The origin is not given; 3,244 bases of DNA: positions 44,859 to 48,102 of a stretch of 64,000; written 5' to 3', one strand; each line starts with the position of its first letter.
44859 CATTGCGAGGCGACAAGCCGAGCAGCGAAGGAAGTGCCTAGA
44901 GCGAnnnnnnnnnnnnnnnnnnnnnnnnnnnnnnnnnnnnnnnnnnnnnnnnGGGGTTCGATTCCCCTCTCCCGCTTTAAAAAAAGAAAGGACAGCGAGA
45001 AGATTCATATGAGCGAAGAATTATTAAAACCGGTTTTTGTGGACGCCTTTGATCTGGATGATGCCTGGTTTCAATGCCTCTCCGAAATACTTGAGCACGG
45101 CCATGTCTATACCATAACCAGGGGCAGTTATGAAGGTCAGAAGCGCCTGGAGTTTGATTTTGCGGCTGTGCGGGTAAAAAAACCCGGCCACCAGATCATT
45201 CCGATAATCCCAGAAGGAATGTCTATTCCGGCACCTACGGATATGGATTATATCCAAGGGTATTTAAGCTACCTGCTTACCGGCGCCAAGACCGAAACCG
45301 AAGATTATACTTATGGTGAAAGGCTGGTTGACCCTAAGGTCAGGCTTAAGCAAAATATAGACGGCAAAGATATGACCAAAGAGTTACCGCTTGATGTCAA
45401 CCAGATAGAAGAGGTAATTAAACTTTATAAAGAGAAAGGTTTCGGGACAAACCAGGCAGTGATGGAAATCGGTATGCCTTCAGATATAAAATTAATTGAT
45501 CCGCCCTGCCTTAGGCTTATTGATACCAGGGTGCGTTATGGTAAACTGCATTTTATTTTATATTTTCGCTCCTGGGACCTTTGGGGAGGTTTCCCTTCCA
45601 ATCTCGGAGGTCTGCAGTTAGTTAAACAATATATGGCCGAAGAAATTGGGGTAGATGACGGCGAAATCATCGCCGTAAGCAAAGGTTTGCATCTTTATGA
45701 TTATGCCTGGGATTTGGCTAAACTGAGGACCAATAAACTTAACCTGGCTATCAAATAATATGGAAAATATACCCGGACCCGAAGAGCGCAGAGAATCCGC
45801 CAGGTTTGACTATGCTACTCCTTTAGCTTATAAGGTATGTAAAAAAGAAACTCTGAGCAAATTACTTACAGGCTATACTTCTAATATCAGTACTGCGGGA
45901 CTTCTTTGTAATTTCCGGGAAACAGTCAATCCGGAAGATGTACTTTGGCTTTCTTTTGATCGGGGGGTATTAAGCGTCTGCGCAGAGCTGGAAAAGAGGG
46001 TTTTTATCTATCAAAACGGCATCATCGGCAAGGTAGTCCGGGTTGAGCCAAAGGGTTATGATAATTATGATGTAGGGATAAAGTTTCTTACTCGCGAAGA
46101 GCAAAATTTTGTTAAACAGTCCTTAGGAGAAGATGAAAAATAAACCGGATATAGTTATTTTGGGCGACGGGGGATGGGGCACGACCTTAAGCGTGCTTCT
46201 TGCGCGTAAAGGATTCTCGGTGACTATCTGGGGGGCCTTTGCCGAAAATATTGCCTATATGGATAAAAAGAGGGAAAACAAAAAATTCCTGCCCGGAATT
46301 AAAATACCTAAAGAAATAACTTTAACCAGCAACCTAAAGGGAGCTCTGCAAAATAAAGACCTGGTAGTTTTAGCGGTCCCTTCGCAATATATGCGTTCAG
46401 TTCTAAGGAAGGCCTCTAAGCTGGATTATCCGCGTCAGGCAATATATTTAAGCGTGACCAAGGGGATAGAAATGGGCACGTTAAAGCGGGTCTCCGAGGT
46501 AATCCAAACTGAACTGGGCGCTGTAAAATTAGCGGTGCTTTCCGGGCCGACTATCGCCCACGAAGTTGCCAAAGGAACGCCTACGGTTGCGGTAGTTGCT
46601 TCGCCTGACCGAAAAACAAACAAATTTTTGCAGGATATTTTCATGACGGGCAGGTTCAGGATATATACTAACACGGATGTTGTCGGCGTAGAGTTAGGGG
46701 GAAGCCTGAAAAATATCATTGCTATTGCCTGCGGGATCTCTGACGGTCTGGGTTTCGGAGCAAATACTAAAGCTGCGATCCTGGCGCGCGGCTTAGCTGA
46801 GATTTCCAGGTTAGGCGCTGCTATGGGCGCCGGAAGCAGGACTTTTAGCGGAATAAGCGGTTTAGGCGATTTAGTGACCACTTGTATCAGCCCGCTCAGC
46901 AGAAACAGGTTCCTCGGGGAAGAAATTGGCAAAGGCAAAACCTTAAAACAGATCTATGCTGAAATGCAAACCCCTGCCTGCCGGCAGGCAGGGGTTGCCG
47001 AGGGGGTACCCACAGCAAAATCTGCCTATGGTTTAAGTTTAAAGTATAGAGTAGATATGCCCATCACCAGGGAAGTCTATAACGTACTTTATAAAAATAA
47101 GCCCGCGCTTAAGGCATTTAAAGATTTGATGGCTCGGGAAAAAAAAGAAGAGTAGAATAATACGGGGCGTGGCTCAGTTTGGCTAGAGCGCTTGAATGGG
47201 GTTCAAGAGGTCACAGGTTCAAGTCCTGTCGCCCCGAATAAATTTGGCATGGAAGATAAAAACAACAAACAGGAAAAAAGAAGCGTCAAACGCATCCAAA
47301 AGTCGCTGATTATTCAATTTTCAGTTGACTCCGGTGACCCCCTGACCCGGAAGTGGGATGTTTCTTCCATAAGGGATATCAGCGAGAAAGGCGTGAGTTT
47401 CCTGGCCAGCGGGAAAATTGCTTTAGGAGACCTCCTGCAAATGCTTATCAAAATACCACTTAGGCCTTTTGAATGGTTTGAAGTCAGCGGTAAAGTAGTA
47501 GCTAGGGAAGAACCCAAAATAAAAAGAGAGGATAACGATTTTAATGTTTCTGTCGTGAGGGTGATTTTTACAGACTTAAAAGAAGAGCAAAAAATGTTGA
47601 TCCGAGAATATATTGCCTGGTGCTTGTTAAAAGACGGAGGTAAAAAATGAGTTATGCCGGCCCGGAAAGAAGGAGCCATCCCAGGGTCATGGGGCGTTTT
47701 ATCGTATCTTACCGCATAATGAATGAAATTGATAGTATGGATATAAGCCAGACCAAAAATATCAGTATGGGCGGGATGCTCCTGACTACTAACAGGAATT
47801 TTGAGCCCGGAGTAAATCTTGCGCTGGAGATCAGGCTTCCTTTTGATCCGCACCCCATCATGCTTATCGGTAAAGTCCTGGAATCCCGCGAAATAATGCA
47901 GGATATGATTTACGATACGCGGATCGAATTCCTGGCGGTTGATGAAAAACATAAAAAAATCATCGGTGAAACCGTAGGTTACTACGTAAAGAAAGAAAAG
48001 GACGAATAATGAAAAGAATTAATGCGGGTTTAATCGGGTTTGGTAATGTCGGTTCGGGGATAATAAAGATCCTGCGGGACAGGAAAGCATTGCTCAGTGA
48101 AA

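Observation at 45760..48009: Three canonical stand-alone PilZ receptors are threaded into housekeeping operons by overlapping start/stop codons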

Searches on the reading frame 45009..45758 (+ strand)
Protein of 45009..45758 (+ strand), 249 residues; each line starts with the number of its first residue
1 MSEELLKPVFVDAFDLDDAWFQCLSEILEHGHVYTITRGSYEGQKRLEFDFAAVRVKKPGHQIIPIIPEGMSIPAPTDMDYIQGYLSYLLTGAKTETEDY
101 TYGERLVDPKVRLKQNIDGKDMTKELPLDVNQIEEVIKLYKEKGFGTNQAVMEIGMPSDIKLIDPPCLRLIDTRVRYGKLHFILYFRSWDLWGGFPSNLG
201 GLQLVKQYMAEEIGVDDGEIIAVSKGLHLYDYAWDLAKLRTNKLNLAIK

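Call 3: search_protein_families(library=pfam, proteins=[window:45009-45758:+], max_evalue=0.1)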
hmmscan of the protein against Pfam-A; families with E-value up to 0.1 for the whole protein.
window:45009-45758:+ (249 aa): 1 family
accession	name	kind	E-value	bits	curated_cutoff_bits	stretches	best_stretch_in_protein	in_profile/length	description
PF00303.24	Thymidylat_synt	-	3.2e-10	40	24.3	1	128-239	107-220/266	Thymidylate synthase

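Call 47: search_protein_families(library=ncbifam, proteins=[window:45009-45758:+], max_evalue=0.001)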
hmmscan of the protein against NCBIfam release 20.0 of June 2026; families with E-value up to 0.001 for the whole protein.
window:45009-45758:+ (249 aa): 5 families
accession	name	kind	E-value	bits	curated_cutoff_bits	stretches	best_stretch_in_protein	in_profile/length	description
TIGR03283.1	thy_syn_methano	equivalog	6.7e-29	100.9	174.55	1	13-235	5-199/201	thymidylate synthase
NF002497.0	PRK01827.1-3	equivalog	1.4e-09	37.7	327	1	129-240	108-219/264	thymidylate synthase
TIGR03284.1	thym_sym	equivalog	8.6e-09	35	108.35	1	129-238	140-249/296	thymidylate synthase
NF002496.0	PRK01827.1-2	equivalog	6.7e-08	31.9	325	1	129-233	162-266/318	thymidylate synthase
NF002499.0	PRK01827.1-5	equivalog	3.7e-07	29.6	405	1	130-242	109-221/264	thymidylate synthase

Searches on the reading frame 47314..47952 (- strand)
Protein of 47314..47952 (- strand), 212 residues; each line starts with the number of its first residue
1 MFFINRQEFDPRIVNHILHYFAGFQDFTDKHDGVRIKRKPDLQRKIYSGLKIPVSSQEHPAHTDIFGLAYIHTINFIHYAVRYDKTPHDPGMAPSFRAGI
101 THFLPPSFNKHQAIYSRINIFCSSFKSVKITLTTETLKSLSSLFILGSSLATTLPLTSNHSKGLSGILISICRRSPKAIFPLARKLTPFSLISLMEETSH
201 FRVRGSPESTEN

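Call 19: search_protein_families(library=pfam, proteins=[window:47314-47952:-], max_evalue=0.001)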
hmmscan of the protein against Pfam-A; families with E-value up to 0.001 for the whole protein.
window:47314-47952:- (212 aa): 0 families
